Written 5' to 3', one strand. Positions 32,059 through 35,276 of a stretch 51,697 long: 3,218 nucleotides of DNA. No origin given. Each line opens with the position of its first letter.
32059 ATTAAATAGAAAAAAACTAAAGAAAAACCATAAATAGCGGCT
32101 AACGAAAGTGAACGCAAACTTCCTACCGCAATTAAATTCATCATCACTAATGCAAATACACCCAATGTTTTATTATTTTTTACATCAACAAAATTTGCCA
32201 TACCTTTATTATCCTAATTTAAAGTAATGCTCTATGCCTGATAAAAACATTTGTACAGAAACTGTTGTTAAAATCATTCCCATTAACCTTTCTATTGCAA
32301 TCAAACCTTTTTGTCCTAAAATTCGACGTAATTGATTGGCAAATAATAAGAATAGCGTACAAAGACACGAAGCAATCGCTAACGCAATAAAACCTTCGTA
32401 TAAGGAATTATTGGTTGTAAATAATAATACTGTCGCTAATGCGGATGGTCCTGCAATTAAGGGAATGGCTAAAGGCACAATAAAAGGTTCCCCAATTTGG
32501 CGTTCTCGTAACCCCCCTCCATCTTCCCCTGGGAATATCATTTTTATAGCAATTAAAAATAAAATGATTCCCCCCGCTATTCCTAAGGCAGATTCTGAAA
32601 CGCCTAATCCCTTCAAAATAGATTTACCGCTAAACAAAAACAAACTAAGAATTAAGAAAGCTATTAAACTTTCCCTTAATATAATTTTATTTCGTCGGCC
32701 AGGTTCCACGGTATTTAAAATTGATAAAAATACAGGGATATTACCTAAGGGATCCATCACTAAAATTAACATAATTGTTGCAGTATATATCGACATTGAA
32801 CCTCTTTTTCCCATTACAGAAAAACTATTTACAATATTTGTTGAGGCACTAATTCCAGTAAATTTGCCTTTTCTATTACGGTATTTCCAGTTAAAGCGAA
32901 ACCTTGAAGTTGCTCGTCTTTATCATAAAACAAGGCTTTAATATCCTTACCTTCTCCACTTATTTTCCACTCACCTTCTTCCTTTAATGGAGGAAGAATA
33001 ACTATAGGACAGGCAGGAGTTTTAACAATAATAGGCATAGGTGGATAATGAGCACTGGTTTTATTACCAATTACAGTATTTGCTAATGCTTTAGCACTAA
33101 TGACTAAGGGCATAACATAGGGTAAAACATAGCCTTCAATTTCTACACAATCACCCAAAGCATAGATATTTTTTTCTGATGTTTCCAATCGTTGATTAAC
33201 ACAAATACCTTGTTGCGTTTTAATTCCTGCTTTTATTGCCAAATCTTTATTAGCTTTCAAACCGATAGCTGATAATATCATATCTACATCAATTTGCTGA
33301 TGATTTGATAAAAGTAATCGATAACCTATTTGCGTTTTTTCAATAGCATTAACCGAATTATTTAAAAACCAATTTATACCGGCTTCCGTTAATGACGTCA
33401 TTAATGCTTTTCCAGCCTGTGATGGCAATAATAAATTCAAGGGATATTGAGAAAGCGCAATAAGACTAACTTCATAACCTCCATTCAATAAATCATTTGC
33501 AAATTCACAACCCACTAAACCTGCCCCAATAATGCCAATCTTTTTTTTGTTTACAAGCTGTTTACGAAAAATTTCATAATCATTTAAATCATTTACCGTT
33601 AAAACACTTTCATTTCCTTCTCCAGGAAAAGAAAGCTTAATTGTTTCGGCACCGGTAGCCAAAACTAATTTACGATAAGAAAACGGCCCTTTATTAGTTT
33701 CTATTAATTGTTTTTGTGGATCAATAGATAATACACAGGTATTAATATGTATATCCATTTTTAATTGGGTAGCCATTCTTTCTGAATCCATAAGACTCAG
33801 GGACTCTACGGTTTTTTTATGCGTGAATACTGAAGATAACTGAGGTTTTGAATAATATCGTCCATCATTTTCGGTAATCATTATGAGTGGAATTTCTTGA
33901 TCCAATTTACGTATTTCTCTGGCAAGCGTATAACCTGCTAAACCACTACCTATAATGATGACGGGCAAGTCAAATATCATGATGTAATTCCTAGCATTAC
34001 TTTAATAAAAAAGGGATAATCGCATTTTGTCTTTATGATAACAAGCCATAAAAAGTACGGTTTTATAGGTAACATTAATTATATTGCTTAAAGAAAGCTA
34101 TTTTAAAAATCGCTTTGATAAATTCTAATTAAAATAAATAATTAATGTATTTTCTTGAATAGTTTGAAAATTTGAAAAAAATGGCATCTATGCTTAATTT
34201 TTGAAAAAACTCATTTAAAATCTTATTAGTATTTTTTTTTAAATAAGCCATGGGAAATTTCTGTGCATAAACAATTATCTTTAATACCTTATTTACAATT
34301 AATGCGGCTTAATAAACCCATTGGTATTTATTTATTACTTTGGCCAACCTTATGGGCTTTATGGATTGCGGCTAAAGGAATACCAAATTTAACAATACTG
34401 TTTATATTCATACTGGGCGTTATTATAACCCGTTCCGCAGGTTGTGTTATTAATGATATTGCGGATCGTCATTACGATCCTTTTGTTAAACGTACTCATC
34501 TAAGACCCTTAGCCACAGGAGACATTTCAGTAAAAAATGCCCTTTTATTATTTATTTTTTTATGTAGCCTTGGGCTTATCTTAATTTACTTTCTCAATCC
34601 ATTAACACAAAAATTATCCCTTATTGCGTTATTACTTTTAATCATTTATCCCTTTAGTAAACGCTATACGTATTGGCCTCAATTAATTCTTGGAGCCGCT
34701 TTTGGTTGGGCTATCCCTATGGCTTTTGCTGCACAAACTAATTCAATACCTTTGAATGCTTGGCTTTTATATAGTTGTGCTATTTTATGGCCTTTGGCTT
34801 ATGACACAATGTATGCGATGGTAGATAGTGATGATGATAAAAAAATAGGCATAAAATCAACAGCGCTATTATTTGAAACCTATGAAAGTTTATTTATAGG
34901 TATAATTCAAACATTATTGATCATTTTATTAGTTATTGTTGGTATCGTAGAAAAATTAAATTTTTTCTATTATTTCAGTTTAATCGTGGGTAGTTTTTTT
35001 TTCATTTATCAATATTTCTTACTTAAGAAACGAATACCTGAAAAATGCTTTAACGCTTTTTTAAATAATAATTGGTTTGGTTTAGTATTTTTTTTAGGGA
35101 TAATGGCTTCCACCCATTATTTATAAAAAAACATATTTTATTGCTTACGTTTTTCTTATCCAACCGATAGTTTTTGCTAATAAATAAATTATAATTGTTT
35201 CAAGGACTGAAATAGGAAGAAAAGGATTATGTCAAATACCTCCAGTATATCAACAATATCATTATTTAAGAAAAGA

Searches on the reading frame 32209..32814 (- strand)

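Call 110: search_protein_families(library=pfam, proteins=[window:32209-32814:-], max_evalue=0.0001)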
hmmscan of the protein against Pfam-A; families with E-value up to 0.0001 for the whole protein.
window:32209-32814:- (201 aa): 1 family
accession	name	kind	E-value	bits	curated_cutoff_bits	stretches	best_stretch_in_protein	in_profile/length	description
PF01914.23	MarC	-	1.7e-52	178.3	23.9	1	8-197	3-202/203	MarC family integral membrane protein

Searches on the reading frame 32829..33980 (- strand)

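Call 110: search_protein_families(library=pfam, proteins=[window:32829-33980:-], max_evalue=0.0001)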
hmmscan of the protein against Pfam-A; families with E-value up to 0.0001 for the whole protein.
window:32829-33980:- (383 aa): 6 families
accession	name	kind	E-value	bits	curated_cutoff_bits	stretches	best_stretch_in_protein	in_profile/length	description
PF07992.20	Pyr_redox_2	-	1.1e-52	179.8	26.1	1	7-279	3-277/291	Pyridine nucleotide-disulphide oxidoreductase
PF18113.7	Rbx_binding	-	1.1e-25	89.7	22.1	1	310-376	2-69/71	Rubredoxin binding C-terminal domain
PF00070.33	Pyr_redox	-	1.9e-15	57.6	22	1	147-218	1-71/82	Pyridine nucleotide-disulphide oxidoreductase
PF13738.12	Pyr_redox_3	-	5e-12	46.1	30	1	66-276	87-305/305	Pyridine nucleotide-disulphide oxidoreductase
PF01266.30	DAO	-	1.1e-06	28.9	27.9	0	68-114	157-207/353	FAD dependent oxidoreductase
PF03486.20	HI0933_like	-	8.1e-05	22.6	50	0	33-113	83-166/244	HI0933-like protein Rossmann domain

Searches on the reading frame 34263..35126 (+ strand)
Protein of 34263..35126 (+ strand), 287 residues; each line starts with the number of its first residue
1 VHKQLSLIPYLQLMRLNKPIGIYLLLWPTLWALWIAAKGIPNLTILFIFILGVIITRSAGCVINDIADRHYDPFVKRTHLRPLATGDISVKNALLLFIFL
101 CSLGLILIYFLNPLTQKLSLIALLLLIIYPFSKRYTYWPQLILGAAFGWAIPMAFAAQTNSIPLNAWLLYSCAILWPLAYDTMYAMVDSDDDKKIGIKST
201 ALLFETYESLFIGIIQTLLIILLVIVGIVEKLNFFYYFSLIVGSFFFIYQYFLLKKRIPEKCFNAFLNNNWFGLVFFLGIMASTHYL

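Call 110: search_protein_families(library=pfam, proteins=[window:34263-35126:+], max_evalue=0.0001)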
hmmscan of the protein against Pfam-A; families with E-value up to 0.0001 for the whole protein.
window:34263-35126:+ (287 aa): 1 family
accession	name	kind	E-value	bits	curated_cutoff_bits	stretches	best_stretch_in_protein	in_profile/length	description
PF01040.23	UbiA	-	1.9e-64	217.8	34.2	1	25-269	1-245/250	UbiA prenyltransferase family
